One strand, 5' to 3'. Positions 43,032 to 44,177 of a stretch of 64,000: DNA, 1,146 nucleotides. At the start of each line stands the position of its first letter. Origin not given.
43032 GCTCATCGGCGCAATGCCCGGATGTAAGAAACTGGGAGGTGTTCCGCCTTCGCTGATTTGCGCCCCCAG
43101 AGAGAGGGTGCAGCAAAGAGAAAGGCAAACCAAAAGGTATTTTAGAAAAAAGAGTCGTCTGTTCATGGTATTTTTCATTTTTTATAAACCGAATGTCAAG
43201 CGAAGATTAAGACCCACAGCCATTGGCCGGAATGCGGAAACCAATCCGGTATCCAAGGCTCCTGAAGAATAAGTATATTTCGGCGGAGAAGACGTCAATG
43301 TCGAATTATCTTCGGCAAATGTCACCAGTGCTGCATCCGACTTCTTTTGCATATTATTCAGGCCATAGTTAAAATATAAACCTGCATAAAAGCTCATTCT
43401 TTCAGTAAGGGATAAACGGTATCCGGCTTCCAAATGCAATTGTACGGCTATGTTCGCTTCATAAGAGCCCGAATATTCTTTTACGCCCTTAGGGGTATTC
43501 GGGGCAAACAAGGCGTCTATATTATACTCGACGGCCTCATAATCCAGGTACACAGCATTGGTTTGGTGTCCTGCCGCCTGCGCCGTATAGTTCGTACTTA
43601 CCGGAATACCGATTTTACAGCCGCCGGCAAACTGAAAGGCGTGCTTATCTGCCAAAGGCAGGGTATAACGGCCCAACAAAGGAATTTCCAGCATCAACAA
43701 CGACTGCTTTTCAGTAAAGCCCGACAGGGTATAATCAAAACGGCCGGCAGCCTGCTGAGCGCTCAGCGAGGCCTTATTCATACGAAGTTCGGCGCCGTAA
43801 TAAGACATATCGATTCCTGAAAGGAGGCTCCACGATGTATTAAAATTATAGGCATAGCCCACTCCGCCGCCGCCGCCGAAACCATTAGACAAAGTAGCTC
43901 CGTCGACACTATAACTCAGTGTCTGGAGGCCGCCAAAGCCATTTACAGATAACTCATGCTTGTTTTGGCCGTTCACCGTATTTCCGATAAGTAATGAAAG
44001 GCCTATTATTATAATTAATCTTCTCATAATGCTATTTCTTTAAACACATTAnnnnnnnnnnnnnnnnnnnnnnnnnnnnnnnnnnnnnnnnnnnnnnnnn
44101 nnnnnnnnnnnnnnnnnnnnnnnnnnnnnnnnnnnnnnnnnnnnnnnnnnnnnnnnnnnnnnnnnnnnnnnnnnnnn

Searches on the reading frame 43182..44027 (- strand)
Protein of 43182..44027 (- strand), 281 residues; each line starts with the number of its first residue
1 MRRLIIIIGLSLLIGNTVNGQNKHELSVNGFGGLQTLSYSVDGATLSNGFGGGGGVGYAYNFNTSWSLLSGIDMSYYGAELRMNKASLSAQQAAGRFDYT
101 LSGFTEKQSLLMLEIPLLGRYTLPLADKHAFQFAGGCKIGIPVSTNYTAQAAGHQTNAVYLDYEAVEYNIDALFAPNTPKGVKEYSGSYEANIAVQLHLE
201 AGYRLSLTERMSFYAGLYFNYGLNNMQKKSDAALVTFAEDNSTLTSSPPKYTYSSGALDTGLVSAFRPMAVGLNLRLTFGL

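Call 53: search_protein_families(library=pfam, proteins=[window:43182-44027:-], max_evalue=0.00001)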
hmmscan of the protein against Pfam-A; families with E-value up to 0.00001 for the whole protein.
window:43182-44027:- (281 aa): 1 family
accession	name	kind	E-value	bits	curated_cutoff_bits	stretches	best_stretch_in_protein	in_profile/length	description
PF13568.12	OMP_b-brl_2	-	3.6e-08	34.1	27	1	24-226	7-173/175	Outer membrane protein beta-barrel domain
